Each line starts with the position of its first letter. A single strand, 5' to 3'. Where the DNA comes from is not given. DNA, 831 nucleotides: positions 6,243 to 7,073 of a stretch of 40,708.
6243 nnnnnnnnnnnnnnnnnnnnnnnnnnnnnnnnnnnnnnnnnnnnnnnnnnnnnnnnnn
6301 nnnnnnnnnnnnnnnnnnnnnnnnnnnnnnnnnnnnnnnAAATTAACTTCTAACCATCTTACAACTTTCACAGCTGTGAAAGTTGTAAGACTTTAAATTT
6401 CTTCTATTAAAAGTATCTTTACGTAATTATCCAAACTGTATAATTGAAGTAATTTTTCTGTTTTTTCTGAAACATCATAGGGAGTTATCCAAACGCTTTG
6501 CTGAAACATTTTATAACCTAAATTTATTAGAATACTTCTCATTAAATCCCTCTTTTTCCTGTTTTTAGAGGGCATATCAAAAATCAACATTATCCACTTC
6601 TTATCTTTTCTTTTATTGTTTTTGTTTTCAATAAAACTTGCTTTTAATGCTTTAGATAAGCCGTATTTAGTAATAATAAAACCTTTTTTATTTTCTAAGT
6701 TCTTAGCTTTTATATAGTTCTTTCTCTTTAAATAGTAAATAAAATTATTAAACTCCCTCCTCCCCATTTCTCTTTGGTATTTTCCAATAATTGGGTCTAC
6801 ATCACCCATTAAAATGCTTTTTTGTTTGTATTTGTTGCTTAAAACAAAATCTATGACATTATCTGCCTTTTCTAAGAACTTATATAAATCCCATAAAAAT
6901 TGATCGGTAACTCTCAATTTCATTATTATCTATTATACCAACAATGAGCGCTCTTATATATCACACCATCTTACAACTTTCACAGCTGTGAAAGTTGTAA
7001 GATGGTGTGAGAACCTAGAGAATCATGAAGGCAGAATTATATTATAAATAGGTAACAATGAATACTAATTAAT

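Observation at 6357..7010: wHTH + Cas2-like gene bracketed on both sides by the same long palindrome (core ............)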

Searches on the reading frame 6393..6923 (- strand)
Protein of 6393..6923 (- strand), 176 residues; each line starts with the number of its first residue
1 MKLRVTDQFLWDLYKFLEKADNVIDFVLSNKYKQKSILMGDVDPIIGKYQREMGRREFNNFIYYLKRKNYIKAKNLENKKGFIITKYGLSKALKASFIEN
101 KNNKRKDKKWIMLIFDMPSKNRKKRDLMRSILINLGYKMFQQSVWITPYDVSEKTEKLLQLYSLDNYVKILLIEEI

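Call 8: search_protein_families(library=pfam, proteins=[window:6393-6923:-], max_evalue=1)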
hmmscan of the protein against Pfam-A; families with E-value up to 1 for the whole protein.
window:6393-6923:- (176 aa): 2 families
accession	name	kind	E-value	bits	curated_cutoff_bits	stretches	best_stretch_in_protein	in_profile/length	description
PF20803.2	PaaX_M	-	1.3e-19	70.5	24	1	104-171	2-69/83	PaaX protein central Cas2-like domain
PF16160.10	DUF4866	-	0.01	15.6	25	1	22-124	83-181/247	Domain of unknown function (DUF4866)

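Call 9: search_protein_families(library=ncbifam, proteins=[window:6393-6923:-], max_evalue=1)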
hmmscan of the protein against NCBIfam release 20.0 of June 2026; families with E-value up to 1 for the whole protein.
window:6393-6923:- (176 aa): 3 families
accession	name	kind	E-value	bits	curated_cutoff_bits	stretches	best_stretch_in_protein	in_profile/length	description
TIGR01573.1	cas2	equivalog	2.9e-07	30.6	24.5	1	110-158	2-51/96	CRISPR-associated endonuclease Cas2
TIGR02277.1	PaaX_trns_reg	equivalog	2.4e-05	24.1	264.55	1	82-169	61-147/279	phenylacetic acid degradation operon negative regulatory protein PaaX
TIGR01381.1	E1_like_apg7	equivalog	0.044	12.2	571.35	1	71-157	174-258/663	E1-like protein-activating enzyme Gsa7p/Apg7p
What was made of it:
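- On PaaX family (TIGR02277; Pfam PF07848 + PF20803 + PF08223): TIGR02277 scores 24.1 bits against a cutoff of 264.55 (call 9).
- Closest known: PaaX, the phenylacetyl-CoA-responsive repressor of the paa operons. Different: The N-terminus does not match the Pfam PaaX model, and the TIGR02277 score is 24 bits against a cutoff of 264 (calls 8, 9).
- Checked: Pfam PaaX_M (Cas2-like) matches at E 1.3e-19 over aa 104-171, and TIGR01573 cas2 scores 30.6 bits against a cutoff of 24.5 (calls 8, 9).
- Pfam PaaX_M matches at E 1e-19 and cas2 TIGR01573 scores above its cutoff (calls 8, 9).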

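Call 11: find_homologous_proteins(query=window:6393-6923:-)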
Query window:6393-6923:- (176 aa): 429 proteins with E <= 0.001 among 488 candidates; the best 120 are listed.
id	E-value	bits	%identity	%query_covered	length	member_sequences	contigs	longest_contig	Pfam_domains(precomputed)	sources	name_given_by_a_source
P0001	3.1e-107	374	100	100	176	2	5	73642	PF20803.3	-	-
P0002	2.0e-72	261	67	99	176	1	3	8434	PF20803.3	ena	-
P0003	1.6e-71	258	67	100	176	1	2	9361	PF20803.3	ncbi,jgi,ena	-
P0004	4.8e-70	253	65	100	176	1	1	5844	PF20803.3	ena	-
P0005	1.6e-69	251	65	100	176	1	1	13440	PF20803.3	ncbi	-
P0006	1.8e-69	251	65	100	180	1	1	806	PF20803.3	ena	-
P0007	1.4e-68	248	64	100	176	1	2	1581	PF20803.3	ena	-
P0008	1.6e-68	248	67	100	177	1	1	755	PF20803.3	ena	-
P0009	2.8e-68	247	65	100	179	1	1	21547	PF20803.3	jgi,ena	-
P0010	3.5e-68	247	64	100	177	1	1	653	PF20803.3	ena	-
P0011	5.7e-68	246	65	100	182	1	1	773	PF20803.3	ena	-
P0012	1.4e-67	245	65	100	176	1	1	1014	PF20803.3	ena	-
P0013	1.5e-67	245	63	100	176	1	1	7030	PF20803.3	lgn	-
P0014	6.1e-67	243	64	98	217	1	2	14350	PF20803.3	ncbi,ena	-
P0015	1.9e-66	241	67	100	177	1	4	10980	PF20803.3,PF09827.15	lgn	-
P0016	2.5e-66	241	65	99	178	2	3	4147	PF20803.3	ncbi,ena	ncbi:MAG: CRISPR-associated endonuclease Cas2 [Patescibacteria group bacterium]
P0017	3.4e-66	240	64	100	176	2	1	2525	PF20803.3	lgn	-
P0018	4.3e-66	240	63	100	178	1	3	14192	PF20803.3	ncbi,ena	-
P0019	7.1e-66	239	65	100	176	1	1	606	PF20803.3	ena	-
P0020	4.0e-65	237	65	100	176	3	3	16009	PF20803.3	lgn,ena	-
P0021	4.3e-65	237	64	100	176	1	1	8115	PF20803.3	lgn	-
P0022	4.9e-65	237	63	100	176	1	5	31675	PF20803.3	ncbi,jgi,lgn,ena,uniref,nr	ncbi:hypothetical protein COU96_00625 [Candidatus Shapirobacteria bacterium CG10_big_fil_rev_8_21_14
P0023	6.1e-65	236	64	100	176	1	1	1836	PF20803.3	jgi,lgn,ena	-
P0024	7.8e-65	236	60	100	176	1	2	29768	PF20803.3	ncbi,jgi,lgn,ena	-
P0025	9.7e-65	236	60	100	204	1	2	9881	PF20803.3,PF09827.15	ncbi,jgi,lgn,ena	-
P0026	1.1e-64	236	64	98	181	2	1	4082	PF20803.3,PF09827.15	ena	-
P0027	1.2e-64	235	65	100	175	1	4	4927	PF20803.3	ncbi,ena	-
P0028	1.6e-64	235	62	100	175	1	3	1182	PF20803.3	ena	-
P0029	2.2e-64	235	60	100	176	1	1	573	PF20803.3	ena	-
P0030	2.2e-64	235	64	100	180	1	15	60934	PF20803.3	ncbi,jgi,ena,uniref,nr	ncbi:MAG: CRISPR-associated endonuclease Cas2 [Candidatus Staskawiczbacteria bacterium RIFCSPHIGHO2_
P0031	2.3e-64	234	64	97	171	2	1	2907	PF20803.3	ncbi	ncbi:MAG: CRISPR-associated endonuclease Cas2, partial [Patescibacteria group bacterium]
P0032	3.2e-64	234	61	100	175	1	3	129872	PF20803.3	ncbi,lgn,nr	ncbi:MAG: CRISPR-associated endonuclease Cas2 [Candidatus Staskawiczbacteria bacterium]|nr:CRISPR-as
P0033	3.5e-64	234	59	100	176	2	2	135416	PF20803.3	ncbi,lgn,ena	-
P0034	5.6e-64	233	64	100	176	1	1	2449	PF20803.3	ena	-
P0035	5.8e-64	233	63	100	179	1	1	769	PF20803.3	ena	-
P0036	6.3e-64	233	62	100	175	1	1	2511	PF20803.3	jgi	-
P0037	7.6e-64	233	62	100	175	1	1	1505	PF20803.3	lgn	-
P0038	9.4e-64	232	63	100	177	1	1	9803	PF20803.3,PF09827.15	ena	-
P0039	9.8e-64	232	61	100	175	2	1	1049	PF20803.3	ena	-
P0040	1.5e-63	232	64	100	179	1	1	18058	PF20803.3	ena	-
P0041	2.9e-63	231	63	100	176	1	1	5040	PF20803.3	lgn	-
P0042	3.2e-63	231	63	100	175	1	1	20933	PF20803.3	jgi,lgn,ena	-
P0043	3.7e-63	231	61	100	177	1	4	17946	PF20803.3,PF09827.15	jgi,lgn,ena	-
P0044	5.0e-63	230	64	100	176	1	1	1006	PF20803.3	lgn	-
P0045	6.0e-63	230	62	100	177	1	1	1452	PF20803.3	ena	-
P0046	6.0e-63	230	63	100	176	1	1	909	PF20803.3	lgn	-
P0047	6.5e-63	230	61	100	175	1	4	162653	PF20803.3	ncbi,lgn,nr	ncbi:MAG: CRISPR-associated endonuclease Cas2 [Candidatus Staskawiczbacteria bacterium]|nr:CRISPR-as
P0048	9.9e-63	229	64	100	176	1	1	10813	PF20803.3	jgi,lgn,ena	-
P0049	1.1e-62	229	64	100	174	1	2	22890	PF20803.3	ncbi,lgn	-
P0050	2.7e-62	228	64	100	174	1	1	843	PF20803.3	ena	-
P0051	2.8e-62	228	59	100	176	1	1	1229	PF20803.3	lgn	-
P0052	3.0e-62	228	66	100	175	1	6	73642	PF20803.3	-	-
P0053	3.3e-62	227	61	100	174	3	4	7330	PF20803.3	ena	-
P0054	3.3e-62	227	63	100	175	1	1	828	PF20803.3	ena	-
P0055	5.3e-62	227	60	100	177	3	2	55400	PF20803.3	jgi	-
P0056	5.8e-62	227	61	100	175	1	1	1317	PF20803.3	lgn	-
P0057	6.0e-62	227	62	100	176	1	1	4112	PF20803.3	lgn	-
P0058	6.2e-62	227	62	100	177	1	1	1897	PF20803.3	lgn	-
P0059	6.6e-62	226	62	100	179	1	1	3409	PF20803.3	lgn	-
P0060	1.0e-61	226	61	100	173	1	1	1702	PF20803.3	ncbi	-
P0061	1.2e-61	226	60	100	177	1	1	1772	PF20803.3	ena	-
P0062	1.3e-61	226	63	100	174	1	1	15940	PF20803.3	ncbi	-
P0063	1.3e-61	226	62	100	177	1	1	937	PF20803.3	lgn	-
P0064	1.6e-61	225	61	100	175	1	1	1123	PF20803.3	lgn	-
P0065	1.9e-61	225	63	100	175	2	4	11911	PF20803.3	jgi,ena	-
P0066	1.9e-61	225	64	100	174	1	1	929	PF20803.3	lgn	-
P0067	2.3e-61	225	62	98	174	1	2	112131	PF20803.3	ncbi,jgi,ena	-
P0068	2.7e-61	224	62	100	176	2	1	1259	PF20803.3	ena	-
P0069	3.8e-61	224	62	100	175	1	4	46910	PF20803.3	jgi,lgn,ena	-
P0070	4.0e-61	224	60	100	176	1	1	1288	PF20803.3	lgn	-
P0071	4.6e-61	224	59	100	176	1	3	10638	PF20803.3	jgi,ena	-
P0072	5.2e-61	224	58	100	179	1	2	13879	PF20803.3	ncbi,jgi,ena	-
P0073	5.8e-61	223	62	100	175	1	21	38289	PF20803.3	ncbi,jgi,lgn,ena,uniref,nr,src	ncbi:MAG: hypothetical protein A3F47_01900 [Candidatus Staskawiczbacteria bacterium RIFCSPHIGHO2_12_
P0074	6.5e-61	223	57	100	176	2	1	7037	PF20803.3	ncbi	-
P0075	7.8e-61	223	61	100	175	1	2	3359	PF20803.3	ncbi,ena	-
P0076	8.0e-61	223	63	100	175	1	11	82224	PF20803.3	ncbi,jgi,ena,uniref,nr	ncbi:MAG: hypothetical protein A3C58_01505 [Candidatus Staskawiczbacteria bacterium RIFCSPHIGHO2_02_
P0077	8.8e-61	223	60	100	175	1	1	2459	PF20803.3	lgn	-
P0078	1.2e-60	222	61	100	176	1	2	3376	PF20803.3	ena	-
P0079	1.7e-60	222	59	100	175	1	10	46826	PF20803.3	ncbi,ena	ncbi:MAG: hypothetical protein AAB509_00900 [Patescibacteria group bacterium]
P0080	2.1e-60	222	63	100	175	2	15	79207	PF20803.3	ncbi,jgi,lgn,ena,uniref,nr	ncbi:MAG: hypothetical protein A3C58_01860 [Candidatus Staskawiczbacteria bacterium RIFCSPHIGHO2_02_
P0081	2.3e-60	221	59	100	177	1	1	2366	PF20803.3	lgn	-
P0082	2.3e-60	221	59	100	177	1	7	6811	PF20803.3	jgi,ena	-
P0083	3.0e-60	221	64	100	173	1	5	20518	PF20803.3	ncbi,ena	-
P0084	3.5e-60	221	60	100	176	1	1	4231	PF20803.3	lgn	-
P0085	3.8e-60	221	63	99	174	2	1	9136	PF20803.3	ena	-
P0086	4.1e-60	221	62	100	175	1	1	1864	PF20803.3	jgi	jgi:hypothetical protein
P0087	4.6e-60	220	57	100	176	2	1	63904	PF20803.3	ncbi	-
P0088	4.6e-60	220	60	100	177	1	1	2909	PF20803.3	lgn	-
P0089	4.6e-60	220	59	100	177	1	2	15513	PF20803.3,PF09827.15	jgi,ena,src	-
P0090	5.0e-60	220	60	100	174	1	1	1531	PF20803.3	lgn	-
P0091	7.4e-60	220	59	100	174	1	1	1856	PF20803.3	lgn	-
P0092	8.2e-60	220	59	100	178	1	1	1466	PF20803.3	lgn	-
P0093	9.8e-60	219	61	100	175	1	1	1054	PF20803.3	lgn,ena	-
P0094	1.0e-59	219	59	100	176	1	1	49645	PF20803.3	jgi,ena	-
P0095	1.0e-59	219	60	100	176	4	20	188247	PF20803.3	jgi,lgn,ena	-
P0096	1.1e-59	219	60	100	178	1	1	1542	PF20803.3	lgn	-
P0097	1.2e-59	219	59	100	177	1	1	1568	PF20803.3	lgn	-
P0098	1.4e-59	219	59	100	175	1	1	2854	PF20803.3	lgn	-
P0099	1.4e-59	219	60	100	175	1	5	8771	PF20803.3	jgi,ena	-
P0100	1.4e-59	219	63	100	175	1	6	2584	PF20803.3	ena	-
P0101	1.8e-59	219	59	100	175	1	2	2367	PF20803.3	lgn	-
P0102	1.9e-59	218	62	100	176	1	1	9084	PF20803.3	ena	-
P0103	2.1e-59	218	60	100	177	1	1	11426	PF20803.3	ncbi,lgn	-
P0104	2.5e-59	218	59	100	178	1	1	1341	PF20803.3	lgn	-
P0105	2.5e-59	218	56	100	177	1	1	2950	PF20803.3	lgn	-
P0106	3.5e-59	218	60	100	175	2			PF20803.3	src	-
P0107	3.5e-59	218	61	100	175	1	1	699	PF20803.3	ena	-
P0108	5.0e-59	217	63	100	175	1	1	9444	PF20803.3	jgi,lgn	jgi:hypothetical protein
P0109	5.3e-59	217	61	100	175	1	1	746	PF20803.3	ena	-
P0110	5.5e-59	217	59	100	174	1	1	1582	PF20803.3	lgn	-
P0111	5.7e-59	217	59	100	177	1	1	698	PF20803.3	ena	-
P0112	7.2e-59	217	56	100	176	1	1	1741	PF20803.3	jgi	-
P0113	8.9e-59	216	61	100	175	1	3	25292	PF20803.3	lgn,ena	-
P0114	9.3e-59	216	60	100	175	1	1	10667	PF20803.3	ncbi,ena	-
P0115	9.5e-59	216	57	100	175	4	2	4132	PF20803.3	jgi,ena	-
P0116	1.0e-58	216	57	100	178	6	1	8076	PF20803.3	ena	-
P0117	1.1e-58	216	57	100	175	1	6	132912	PF20803.3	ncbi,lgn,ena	ncbi:MAG: CRISPR-associated endonuclease Cas2 [Patescibacteria group bacterium]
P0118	1.2e-58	216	61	100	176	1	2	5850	PF20803.3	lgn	-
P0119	1.2e-58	216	58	100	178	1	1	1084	PF20803.3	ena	-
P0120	1.3e-58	216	59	100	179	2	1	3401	PF20803.3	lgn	-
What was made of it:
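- NCBI records name relatives 'CRISPR-associated endonuclease Cas2' (call 11).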

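Call 13: find_related_loci(query=window:6393-6923:-, collection=genome_contigs, flank=4000)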
Query window:6393-6923:- (176 aa) in genome_contigs; peptide patterns used: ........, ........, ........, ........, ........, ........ (x = any residue, [..] = any of these).
176 stretches matched a pattern; 43 encode a relative of the query (tblastn E <= 1e-3); 43 distinct loci.
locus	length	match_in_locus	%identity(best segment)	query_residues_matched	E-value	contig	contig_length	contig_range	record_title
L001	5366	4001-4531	60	1-176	8e-68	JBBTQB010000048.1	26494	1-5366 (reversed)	MAG: Patescibacteria group bacterium isolate H51-bin038_1 H51_bin038_1_000000000048, whole genome shotgun sequence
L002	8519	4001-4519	64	1-176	1e-66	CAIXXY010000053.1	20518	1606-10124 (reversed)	Candidatus Staskawiczbacteria bacterium isolate AlinenSediments_bin-5022 genome assembly, contig: bin-5022:53/66, whole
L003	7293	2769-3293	63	1-176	1e-66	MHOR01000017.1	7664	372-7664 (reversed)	MAG: Candidatus Staskawiczbacteria bacterium RIFCSPHIGHO2_02_FULL_34_10 rifcsphigho2_02_scaffold_25637, whole genome sho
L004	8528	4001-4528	60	1-176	4e-66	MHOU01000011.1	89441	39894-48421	MAG: Candidatus Staskawiczbacteria bacterium RIFCSPHIGHO2_02_FULL_43_16 rifcsphigho2_02_scaffold_772, whole genome shotg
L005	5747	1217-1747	62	1-176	3e-66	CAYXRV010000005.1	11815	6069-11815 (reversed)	MAG TPA_asm: uncultured Candidatus Saccharibacteria bacterium isolate SRP269290_co5_273 genome assembly, contig: NODE_19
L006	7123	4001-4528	60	1-176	1e-65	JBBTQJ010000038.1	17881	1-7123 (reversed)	MAG: Patescibacteria group bacterium isolate H43-bin145_1 H43_bin145_1_000000000038, whole genome shotgun sequence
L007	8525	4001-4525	61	1-176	1e-65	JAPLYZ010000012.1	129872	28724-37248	MAG: Candidatus Staskawiczbacteria bacterium isolate LacPavin_0920_WC70_MAG_39_33 LacPavin_0920_WC70_scaffold_65019, who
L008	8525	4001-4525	63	1-176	1e-65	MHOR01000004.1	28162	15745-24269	MAG: Candidatus Staskawiczbacteria bacterium RIFCSPHIGHO2_02_FULL_34_10 rifcsphigho2_02_scaffold_12600, whole genome sho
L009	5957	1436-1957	64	1-176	1e-65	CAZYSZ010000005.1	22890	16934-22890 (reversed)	MAG TPA_asm: uncultured Candidatus Saccharibacteria bacterium isolate ERP125453_co2_64 genome assembly, contig: NODE_684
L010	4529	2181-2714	59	1-176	3e-64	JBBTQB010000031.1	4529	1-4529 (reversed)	MAG: Patescibacteria group bacterium isolate H51-bin038_1 H51_bin038_1_000000000031, whole genome shotgun sequence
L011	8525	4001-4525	57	1-176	2e-64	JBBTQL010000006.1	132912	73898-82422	MAG: Patescibacteria group bacterium isolate H43-bin081_1 H43_bin081_1_000000000006, whole genome shotgun sequence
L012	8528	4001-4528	60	1-176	2e-63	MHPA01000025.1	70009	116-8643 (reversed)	MAG: Candidatus Staskawiczbacteria bacterium RIFCSPLOWO2_01_FULL_38_12b rifcsplowo2_01_scaffold_633, whole genome shotgu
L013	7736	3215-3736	56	1-176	3e-63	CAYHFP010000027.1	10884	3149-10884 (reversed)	MAG TPA_asm: uncultured Candidatus Saccharibacteria bacterium isolate ERP119705_co12_151 genome assembly, contig: NODE_7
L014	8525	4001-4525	59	1-176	1e-62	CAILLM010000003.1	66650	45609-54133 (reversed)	Candidatus Staskawiczbacteria bacterium isolate AlinenLipids_bin-6305 genome assembly, contig: bin-6305:03/11, whole gen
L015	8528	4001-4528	57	1-176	1e-62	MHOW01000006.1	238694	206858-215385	MAG: Candidatus Staskawiczbacteria bacterium RIFCSPLOWO2_01_FULL_33_13 rifcsplowo2_01_scaffold_157, whole genome shotgun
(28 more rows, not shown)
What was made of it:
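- Genomes carry several copies: at least 4 in MHOR01, 3 in JBBTQB01, and 2 in this window (call 13).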

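Call 30: search_solved_structures(query=A1, max_evalue=1, show_alignments=2)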
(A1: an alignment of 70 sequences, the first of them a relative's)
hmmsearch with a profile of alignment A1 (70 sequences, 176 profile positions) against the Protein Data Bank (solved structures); distinct sequences matched with E-value up to 1: 0.
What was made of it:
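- No dimer or DNA complex could be modelled, and profile searches of PDB sequences found nothing (call 30).
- Tried and rejected: Profile search of PDB sequences: no hit at E up to 1 (call 30).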

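Call 34: find_related_loci(query=L002:4606-6624:+, collection=genome_contigs, flank=3000)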
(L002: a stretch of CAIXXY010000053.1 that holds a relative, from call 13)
Query L002:4606-6624:+ (672 aa) in genome_contigs; peptide patterns used: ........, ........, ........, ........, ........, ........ (x = any residue, [..] = any of these).
319 stretches matched a pattern; 249 encode a relative of the query (tblastn E <= 1e-3); the best 80 are kept; 80 distinct loci.
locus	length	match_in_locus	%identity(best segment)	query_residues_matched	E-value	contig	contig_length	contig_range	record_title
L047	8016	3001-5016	100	1-672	0e+0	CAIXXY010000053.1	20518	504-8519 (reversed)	Candidatus Staskawiczbacteria bacterium isolate AlinenSediments_bin-5022 genome assembly, contig: bin-5022:53/66, whole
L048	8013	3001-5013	81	3-672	0e+0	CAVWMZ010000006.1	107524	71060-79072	MAG: Candidatus Staskawiczbacteria bacterium isolate MFD01223.bin.2.87 genome assembly, contig: contig_24924, whole geno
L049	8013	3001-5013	78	3-672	0e+0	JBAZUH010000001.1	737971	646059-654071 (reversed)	MAG: Candidatus Staskawiczbacteria bacterium isolate SO_2017_GW1_222 NODE_53_length_737971_cov_21.817232_OW334_2017, who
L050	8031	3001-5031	76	1-672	0e+0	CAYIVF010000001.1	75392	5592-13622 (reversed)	MAG TPA_asm: uncultured Candidatus Saccharibacteria bacterium isolate ERP119705_co5_43 genome assembly, contig: NODE_240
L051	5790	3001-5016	75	1-672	0e+0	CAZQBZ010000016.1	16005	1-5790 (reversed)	MAG TPA_asm: uncultured Candidatus Saccharibacteria bacterium isolate SRP167436_co1_222 genome assembly, contig: NODE_58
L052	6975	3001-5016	76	1-672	0e+0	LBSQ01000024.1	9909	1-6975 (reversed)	MAG: Parcubacteria group bacterium GW2011_GWA2_37_10 US35_C0024, whole genome shotgun sequence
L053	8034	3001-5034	73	1-672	0e+0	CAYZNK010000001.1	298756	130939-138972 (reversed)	MAG TPA_asm: uncultured Candidatus Saccharibacteria bacterium isolate SRP192927_co10_109 genome assembly, contig: NODE_1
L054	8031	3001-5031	71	1-668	0e+0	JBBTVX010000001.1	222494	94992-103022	MAG: Patescibacteria group bacterium isolate H43-bin088_1 H43_bin088_1_000000000001, whole genome shotgun sequence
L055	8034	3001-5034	65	1-672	0e+0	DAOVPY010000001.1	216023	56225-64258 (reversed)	MAG TPA_asm: Candidatus Nealsonbacteria bacterium isolate CSMAG_1561 CSMAG_1561_k141_1392210_length_216023_cov_36.1927,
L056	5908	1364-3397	64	1-668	0e+0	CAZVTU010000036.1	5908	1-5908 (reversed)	MAG TPA_asm: uncultured Candidatus Saccharibacteria bacterium isolate binchicken_co6_436 genome assembly, contig: NODE_1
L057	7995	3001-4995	65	6-672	0e+0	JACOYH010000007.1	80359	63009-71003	MAG: Candidatus Nealsonbacteria bacterium isolate NC_groundwater_174_Ag_S-0.1um_45_15 S4_GD2017_2_S1_scaffold_625, whole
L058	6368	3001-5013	65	1-670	0e+0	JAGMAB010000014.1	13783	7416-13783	MAG: Candidatus Parcubacteria bacterium isolate RS_14_18 ZL355.bin.18.fa_14, whole genome shotgun sequence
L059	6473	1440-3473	64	1-668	0e+0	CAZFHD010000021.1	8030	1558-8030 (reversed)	MAG TPA_asm: uncultured Candidatus Saccharibacteria bacterium isolate binchicken_co196_455 genome assembly, contig: NODE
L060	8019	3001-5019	64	1-671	0e+0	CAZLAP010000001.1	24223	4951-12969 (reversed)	MAG TPA_asm: uncultured Candidatus Saccharibacteria bacterium isolate SRP185410_co1_65 genome assembly, contig: k141_132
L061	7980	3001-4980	64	1-668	0e+0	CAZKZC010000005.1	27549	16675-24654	MAG TPA_asm: uncultured Candidatus Saccharibacteria bacterium isolate SRP178699_co2_538 genome assembly, contig: NODE_94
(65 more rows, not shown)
